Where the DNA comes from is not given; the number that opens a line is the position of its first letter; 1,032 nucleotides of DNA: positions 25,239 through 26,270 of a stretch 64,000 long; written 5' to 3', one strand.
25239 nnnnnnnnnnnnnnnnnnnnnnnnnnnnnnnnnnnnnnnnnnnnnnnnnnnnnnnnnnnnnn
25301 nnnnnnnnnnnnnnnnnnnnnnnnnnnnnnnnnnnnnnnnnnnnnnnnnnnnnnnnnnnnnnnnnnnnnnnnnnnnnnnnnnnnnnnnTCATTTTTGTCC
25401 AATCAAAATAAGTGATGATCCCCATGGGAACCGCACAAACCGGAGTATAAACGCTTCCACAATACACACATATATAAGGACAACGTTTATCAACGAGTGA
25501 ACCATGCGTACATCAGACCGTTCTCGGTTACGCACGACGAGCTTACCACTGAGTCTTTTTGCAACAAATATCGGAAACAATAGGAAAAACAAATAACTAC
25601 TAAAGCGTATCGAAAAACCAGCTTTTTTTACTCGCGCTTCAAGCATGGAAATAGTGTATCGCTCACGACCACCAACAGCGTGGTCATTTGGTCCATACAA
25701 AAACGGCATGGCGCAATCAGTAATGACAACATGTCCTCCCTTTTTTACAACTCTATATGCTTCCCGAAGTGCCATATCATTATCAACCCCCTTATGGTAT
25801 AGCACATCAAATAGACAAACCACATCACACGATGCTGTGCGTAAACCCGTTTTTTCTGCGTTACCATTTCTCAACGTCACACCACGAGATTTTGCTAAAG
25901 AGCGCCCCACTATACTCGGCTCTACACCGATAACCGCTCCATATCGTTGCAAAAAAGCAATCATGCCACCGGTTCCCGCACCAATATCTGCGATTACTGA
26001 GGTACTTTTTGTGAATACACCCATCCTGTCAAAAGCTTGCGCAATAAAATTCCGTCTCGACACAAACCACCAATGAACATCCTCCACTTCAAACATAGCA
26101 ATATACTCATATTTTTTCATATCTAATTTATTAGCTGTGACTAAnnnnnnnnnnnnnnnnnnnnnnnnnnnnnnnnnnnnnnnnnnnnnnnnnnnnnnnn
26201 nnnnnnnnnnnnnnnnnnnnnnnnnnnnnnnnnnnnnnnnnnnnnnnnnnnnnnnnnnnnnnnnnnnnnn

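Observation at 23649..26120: Duplicated methyltransferase cassette flanking a Cys/His-rich family gene, with conserved translational-coupling junctions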

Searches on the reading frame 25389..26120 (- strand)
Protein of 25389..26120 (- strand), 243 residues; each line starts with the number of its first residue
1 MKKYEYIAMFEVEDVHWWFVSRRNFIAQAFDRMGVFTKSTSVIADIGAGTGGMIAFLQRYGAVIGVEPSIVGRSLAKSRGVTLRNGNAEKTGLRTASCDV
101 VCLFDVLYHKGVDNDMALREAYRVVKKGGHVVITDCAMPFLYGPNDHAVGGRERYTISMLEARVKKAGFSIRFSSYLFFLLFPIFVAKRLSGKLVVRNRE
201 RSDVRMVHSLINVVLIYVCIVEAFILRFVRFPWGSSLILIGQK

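Call 6: search_protein_families(library=pfam, proteins=[window:25389-26120:-], max_evalue=0.01)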
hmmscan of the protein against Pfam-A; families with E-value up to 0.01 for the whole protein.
window:25389-26120:- (243 aa): 7 families
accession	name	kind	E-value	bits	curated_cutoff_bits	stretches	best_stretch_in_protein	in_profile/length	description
PF08241.18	Methyltransf_11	-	6.6e-15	56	21.2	1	45-133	2-95/95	Methyltransferase domain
PF13649.12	Methyltransf_25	-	1e-10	42.6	27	1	43-129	1-97/97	Methyltransferase domain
PF13489.12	Methyltransf_23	-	1.7e-10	41.3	27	1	22-138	5-121/164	Methyltransferase domain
PF13847.12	Methyltransf_31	-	3e-08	33.9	27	1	39-137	3-113/145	Methyltransferase domain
PF08242.18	Methyltransf_12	-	2.3e-05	25.4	30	1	45-131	2-98/98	Methyltransferase domain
PF01209.24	Ubie_methyltran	-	0.0014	18.5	20.1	1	81-137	100-155/233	ubiE/COQ5 methyltransferase family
PF01728.25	FtsJ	-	0.0037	17.7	24.1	1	27-93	10-80/181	FtsJ-like methyltransferase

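Call 11: find_homologous_proteins(query=window:25389-26120:-, max_evalue=1e-10)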
Query window:25389-26120:- (243 aa): 96 proteins with E <= 1e-10 among 916 candidates.
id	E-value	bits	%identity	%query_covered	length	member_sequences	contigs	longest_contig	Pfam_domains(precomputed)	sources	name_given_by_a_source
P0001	8.1e-152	521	100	97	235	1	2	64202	PF13847.13,PF13489.13,PF13649.13,PF08241.19,PF08242.19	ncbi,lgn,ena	-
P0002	7.5e-80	286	55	100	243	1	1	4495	PF13847.13,PF13489.13,PF13649.13,PF08241.19,PF08242.19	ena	-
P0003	3.9e-79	284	54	100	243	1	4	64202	PF13489.13,PF13649.13,PF08241.19,PF08242.19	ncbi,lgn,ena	-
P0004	3.9e-78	280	52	100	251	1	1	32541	PF13847.13,PF13489.13,PF13649.13,PF08241.19,PF08242.19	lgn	-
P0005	3.3e-77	277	54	100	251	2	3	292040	PF13847.13,PF13489.13,PF13649.13,PF08241.19,PF08242.19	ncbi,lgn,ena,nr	ncbi:class I SAM-dependent methyltransferase [Candidatus Gottesmanbacteria bacterium]|nr:class I SAM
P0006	1.1e-76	276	55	100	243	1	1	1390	PF13847.13,PF13489.13,PF13649.13,PF08241.19,PF08242.19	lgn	-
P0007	1.3e-76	275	52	100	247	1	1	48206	PF13489.13,PF13649.13,PF08241.19,PF08242.19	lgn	-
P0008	4.7e-76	274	50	100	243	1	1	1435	PF13847.13,PF13489.13,PF13649.13,PF08241.19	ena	-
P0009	5.3e-76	273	53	100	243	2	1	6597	PF13847.13,PF13489.13,PF13649.13,PF08241.19,PF08242.19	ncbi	-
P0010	4.9e-75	270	52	100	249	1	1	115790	PF13847.13,PF13489.13,PF13649.13,PF08241.19,PF08242.19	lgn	-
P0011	7.7e-75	270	49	100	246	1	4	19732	PF13847.13,PF13489.13,PF13649.13,PF08241.19,PF08242.19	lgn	-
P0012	1.7e-74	268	53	100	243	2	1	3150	PF13847.13,PF13489.13,PF13649.13,PF08241.19,PF08242.19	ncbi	ncbi:MAG TPA: class I SAM-dependent methyltransferase [Chloroflexota bacterium]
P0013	2.1e-74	268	53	100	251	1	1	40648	PF13847.13,PF13489.13,PF13649.13,PF08241.19,PF08242.19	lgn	-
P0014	4.8e-74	267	49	100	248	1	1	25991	PF13847.13,PF13489.13,PF13649.13,PF08241.19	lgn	-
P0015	5.5e-74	267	52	100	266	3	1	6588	PF13847.13,PF13489.13,PF13649.13,PF08241.19,PF08242.19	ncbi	-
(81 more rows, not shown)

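Call 14: find_encoding_contigs(protein=P0002, flank=10000, max_places=6)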
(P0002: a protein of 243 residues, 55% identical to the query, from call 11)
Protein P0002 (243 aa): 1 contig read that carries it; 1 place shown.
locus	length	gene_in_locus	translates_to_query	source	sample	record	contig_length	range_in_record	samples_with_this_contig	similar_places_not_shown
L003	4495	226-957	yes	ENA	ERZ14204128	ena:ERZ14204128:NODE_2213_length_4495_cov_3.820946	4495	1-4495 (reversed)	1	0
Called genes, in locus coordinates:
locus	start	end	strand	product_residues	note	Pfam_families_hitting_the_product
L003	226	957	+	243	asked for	PF13489:Methyltransf_23, PF13847:Methyltransf_31, PF08241:Methyltransf_11, PF08242:Methyltransf_12, PF13649:Methyltransf_25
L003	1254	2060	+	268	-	PF00561:Abhydrolase_1, PF12146:Hydrolase_4, PF12697:Abhydrolase_6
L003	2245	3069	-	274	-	-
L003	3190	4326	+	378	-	PF00890:FAD_binding_2 (weak), PF01266:DAO (weak), PF01494:FAD_binding_3, PF01946:Thi4 (faint), PF05834:Lycopene_cycl (weak), PF07992:Pyr_redox_2, PF12831:FAD_oxidored, PF13450:NAD_binding_8 (weak), +2 more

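Call 20: find_encoding_contigs(protein=P0008, flank=5000, max_places=6)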
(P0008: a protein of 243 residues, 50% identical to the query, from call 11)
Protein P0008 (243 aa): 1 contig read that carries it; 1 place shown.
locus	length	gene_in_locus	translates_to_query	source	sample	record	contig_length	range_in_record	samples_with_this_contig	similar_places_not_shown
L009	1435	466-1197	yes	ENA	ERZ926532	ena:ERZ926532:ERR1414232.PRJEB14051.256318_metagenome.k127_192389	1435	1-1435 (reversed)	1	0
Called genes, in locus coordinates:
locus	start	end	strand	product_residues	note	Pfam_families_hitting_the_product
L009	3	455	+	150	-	?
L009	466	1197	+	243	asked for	PF13489:Methyltransf_23, PF13847:Methyltransf_31 (faint), PF08241:Methyltransf_11, PF13649:Methyltransf_25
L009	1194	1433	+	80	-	?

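Call 21: find_related_loci(query=A1, collection=genome_contigs, flank=4000)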
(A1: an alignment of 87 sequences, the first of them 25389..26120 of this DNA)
Query A1 (243 aa) in genome_contigs; peptide patterns used: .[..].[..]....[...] (x = any residue, [..] = any of these).
599 stretches matched a pattern (row limit reached: there are more); 268 encode a relative of the query (tblastn E <= 1e-3); the best 80 are kept; 80 distinct loci.
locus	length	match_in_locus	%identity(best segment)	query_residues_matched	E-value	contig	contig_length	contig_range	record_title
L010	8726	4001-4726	52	1-243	2e-79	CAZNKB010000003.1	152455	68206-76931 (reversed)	MAG TPA_asm: uncultured Gammaproteobacteria bacterium isolate SRP173033_co3_60 genome assembly, contig: NODE_42_length_1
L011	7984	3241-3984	50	1-243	3e-78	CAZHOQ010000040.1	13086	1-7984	MAG TPA_asm: uncultured Gammaproteobacteria bacterium isolate SRP093185_co1_203 genome assembly, contig: NODE_3341_lengt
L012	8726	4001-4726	52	1-243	6e-75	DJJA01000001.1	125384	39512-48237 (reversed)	MAG TPA_asm: Candidatus Gottesmanbacteria bacterium UBA6580 UBA6580_contig_190, whole genome shotgun sequence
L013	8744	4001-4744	51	1-243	2e-74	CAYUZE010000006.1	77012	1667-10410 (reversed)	MAG TPA_asm: uncultured Gammaproteobacteria bacterium isolate binchicken_co130_63 genome assembly, contig: NODE_569_leng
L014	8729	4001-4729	50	1-243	2e-72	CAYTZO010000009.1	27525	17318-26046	MAG TPA_asm: uncultured Gammaproteobacteria bacterium isolate SRP093762_co1_179 genome assembly, contig: NODE_1047_lengt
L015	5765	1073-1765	39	5-243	2e-57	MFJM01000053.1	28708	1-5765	MAG: Candidatus Gottesmanbacteria bacterium RIFCSPHIGHO2_02_FULL_39_14 rifcsphigho2_02_scaffold_5692, whole genome shotg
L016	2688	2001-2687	41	1-237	1e-55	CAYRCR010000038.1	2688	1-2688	MAG TPA_asm: uncultured Gammaproteobacteria bacterium isolate SRP050083_co1_366 genome assembly, contig: NODE_28579_leng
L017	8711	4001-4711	38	1-243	2e-51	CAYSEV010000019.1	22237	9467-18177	MAG TPA_asm: uncultured Gammaproteobacteria bacterium isolate SRP342105_co1_249 genome assembly, contig: NODE_3102_lengt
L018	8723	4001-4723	39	1-243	1e-50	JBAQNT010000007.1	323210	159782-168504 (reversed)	MAG: Microgenomates group bacterium isolate MFD12002_ilm_asm_bin4 k127_3939, whole genome shotgun sequence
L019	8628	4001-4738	38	1-243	1e-48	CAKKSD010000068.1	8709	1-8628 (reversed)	Thermodesulfovibrionia bacterium isolate Hainich-H32-bin005-1 genome assembly, contig: H32-bin005_1_Hain_H32_02um_R1_454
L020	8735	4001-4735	40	1-243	3e-47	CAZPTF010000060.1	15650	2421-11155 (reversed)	MAG TPA_asm: uncultured Anaerolineae bacterium isolate SRP241326_co3_194 genome assembly, contig: NODE_4839_length_15650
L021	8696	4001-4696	38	1-243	3e-47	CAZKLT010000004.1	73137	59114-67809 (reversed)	MAG TPA_asm: uncultured Gammaproteobacteria bacterium isolate SRP237561_co1_402 genome assembly, contig: NODE_459_length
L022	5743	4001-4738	38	1-243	1e-46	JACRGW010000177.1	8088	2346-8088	MAG: Nitrospirae bacterium isolate NC_groundwater_1761_Pr3_B-0.1um_42_9 SR-2_scaffold_141_3880122, whole genome shotgun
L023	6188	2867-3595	40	1-243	6e-46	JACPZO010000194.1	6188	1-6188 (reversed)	MAG: Nitrospirae bacterium isolate NC_groundwater_891_Pr1_S2p5_65_34 Montesol18_S2p5_coassembly_scaffold_1400511, whole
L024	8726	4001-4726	34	5-243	2e-44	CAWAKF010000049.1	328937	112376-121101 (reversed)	MAG: uncultured delta proteobacterium isolate MFD02416.bin.2.107 genome assembly, contig: contig_88547, whole genome sho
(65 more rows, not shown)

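Call 31: search_protein_families(library=ncbifam, proteins=[window:25389-26120:-], max_evalue=0.00001)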
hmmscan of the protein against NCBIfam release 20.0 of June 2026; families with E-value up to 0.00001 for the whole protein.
window:25389-26120:- (243 aa): 3 families
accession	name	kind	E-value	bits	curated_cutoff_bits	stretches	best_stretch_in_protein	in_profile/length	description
NF045667.1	MTase_DVU1556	equivalog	2.8e-11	43.3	155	1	38-173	21-164/213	DVU_1556 family methyltransferase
NF041537.1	ArsM_AhpD_UU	exception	1.2e-07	30.9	510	1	33-136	71-183/345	arsenite methyltransferase/AhpD domain selenoprotein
TIGR01934.1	MenG_MenH_UbiE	subfamily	5.9e-06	25.7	158.35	0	36-138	36-146/223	ubiquinone/menaquinone biosynthesis methyltransferase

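Call 32: search_solved_structures(query=A1, max_evalue=0.00001)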
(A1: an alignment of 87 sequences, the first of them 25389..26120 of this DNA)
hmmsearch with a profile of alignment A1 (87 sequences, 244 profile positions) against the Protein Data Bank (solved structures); distinct sequences matched with E-value up to 0.00001: 56.
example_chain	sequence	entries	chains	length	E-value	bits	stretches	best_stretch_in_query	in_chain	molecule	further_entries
1vlm_A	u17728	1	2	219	2.3e-16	62.9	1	13-170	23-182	SAM-dependent methyltransferase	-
1ve3_A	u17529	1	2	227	4.3e-15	58.8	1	20-165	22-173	hypothetical protein PH0226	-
2avn_A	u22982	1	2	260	4.7e-15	58.6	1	24-158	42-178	ubiquinone/menaquinone biosynthesis methyltransferase-related protein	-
1xxl_A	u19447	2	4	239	7e-12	48.2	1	30-134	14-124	YcgJ protein | ycgJ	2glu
4mwz_A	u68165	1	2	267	8.3e-12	48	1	27-157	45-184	Phosphoethanolamine N-methyltransferase, putative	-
4iv0_A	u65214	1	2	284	9.6e-12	47.8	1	27-157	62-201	Phosphoethanolamine N-methyltransferase, putative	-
3l8d_A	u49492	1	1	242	1.4e-11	47.3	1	15-133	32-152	Methyltransferase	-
2gs9_A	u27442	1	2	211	1.5e-11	47.2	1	39-133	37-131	Hypothetical protein TT1324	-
5wp5_A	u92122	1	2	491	3.7e-11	45.9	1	27-135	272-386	Phosphomethylethanolamine N-methyltransferase 2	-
3uj6_A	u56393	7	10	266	1.1e-10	44.3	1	27-138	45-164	Phosphoethanolamine N-methyltransferase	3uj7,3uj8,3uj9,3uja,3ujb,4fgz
3ujd_A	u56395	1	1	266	1.1e-10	44.3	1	27-138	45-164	Phosphoethanolamine N-methyltransferase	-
4krh_A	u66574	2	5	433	1.2e-10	44.2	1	29-168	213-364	Phosphoethanolamine N-methyltransferase 2 | Phospholethanolamine N-methyltransferase 2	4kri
3cc8_A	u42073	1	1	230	1.6e-10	43.8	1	30-140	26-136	Putative methyltransferase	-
3ege_A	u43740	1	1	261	6.4e-10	41.8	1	25-133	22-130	Putative methyltransferase from antibiotic biosynthesis pathway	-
4iv8_A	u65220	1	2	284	6.7e-10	41.7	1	28-155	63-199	Phosphoethanolamine N-methyltransferase,putative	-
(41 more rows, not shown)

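Call 45: find_encoding_contigs(protein=P0014, flank=10000, max_places=3)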
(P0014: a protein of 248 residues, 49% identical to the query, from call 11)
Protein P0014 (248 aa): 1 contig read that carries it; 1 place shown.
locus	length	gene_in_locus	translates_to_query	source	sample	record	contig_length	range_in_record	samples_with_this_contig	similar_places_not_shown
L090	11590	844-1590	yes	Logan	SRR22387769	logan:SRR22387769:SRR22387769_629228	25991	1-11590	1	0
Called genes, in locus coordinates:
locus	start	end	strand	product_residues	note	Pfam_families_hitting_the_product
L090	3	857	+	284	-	?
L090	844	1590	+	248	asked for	PF13489:Methyltransf_23, PF13847:Methyltransf_31 (weak), PF08241:Methyltransf_11, PF13649:Methyltransf_25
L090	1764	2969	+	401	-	PF01041:DegT_DnrJ_EryC1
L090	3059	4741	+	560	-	-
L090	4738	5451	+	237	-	PF00535:Glycos_transf_2, PF10111:Glyco_tranf_2_2 (weak), PF13641:Glyco_tranf_2_3 (weak)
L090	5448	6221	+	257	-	PF00535:Glycos_transf_2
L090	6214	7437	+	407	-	-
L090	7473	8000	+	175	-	PF23951:DUF7282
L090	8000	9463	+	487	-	PF09852:DUF2079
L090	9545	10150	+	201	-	PF23951:DUF7282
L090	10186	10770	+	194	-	-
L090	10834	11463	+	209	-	-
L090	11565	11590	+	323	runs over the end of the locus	-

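Call 58: predict_structure(alignment_id=A1)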
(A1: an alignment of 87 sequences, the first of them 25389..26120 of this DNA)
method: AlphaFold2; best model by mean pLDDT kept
length: 243 residues; sequences in the alignment: 87
mean_pLDDT: 94.7   pTM: 0.92
mean pLDDT of the five models: 94.7, 94.4, 94.3, 93.8, 93.2
residues with pLDDT >= 90: 213; 70-90: 26; 50-70: 4; < 50: 0
segments of 3 or more residues with pLDDT < 50: none
pLDDT, mean of each block of 10 residues (from residue 1): 91 96 97 81 97 96 97 95 96 98 98 98 98 98 92 97 99 98 94 76 87 98 97 98 98
secondary structure, 60 per line:
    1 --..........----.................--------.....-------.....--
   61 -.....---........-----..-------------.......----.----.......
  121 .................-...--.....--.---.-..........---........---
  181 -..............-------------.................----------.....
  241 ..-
elements in order: H3-12 H17-33 E42-46 H54-58 E62-66 H70-77 E98-104 H114-124 E125-137 H144-148 H157-166 E170-177 H182-195 H209-225 E236-242

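Call 60: fold_search(model_id=the predicted structure, library=pdb)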
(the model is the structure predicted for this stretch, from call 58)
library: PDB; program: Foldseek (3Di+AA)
matches with E <= 10: 1929; with E <= 0.001: 1211
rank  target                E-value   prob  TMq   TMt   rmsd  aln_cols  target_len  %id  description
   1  3bus_B                8.5e-13  1.00  0.57  0.57   8.8       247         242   19  Crystal Structure of RebM (released 2008-03-25)
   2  6uvq_A                1.5e-12  1.00  0.54  0.52   8.9       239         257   18  Crystal structure of Apo AtmM (released 2020-11-25)
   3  6uv6_C                2.4e-12  1.00  0.57  0.52   8.7       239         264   20  AtmM with bound rebeccamycin analogue (released 2020-11-25)
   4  1vlm_A                2.7e-12  1.00  0.60  0.70   7.1       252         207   22  Crystal structure of SAM-dependent methyltransferase, possible histamine N-methyltransferase (TM1293) from Thermotoga  (released 2004-08-24)
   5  6uv6_A                4.8e-12  1.00  0.54  0.50   9.1       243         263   18  AtmM with bound rebeccamycin analogue (released 2020-11-25)
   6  1vlm_B                5.1e-12  1.00  0.60  0.69   6.3       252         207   21  Crystal structure of SAM-dependent methyltransferase, possible histamine N-methyltransferase (TM1293) from Thermotoga  (released 2004-08-24)
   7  3kkz_B                5.4e-12  1.00  0.53  0.52  10.1       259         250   17  Crystal structure of the Q5LES9_BACFN protein from Bacteroides fragilis. Northeast Structural Genomics Consortium Targ (released 2009-11-24)
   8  5gm1_E                5.8e-12  1.00  0.57  0.50   8.5       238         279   17  Crystal structure of methyltransferase TleD complexed with SAH (released 2016-09-28)
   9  3t7s_C                6.1e-12  1.00  0.54  0.53   9.6       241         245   16  Crystal structure of complex of SAM and BVU_3255, a methyltransferase from Bacteroides vulgatus ATCC 8482 (released 2011-10-12)
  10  3bus_A                6.6e-12  1.00  0.55  0.54   8.6       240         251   18  Crystal Structure of RebM (released 2008-03-25)
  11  2o57_D                9.0e-12  1.00  0.61  0.57   8.4       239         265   14  Crystal Structure of a putative sarcosine dimethylglycine methyltransferase from Galdieria sulphuraria (released 2006-12-19)
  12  2o57_B                1.2e-11  1.00  0.61  0.55   8.4       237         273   15  Crystal Structure of a putative sarcosine dimethylglycine methyltransferase from Galdieria sulphuraria (released 2006-12-19)
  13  5wp5_B                1.2e-11  1.00  0.59  0.33   9.1       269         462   17  Arabidopsis thaliana phosphoethanolamine N-methyltransferase 2 (AtPMT2) in complex with SAH (released 2017-11-15)
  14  3f4k                  1.2e-11  1.00  0.52  0.50   9.6       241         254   15  Crystal structure of a probable methyltransferase from Bacteroides thetaiotaomicron. Northeast Structural Genomics targe (released 2008-11-25)
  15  5gm1_B                1.3e-11  1.00  0.58  0.51   8.5       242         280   18  Crystal structure of methyltransferase TleD complexed with SAH (released 2016-09-28)
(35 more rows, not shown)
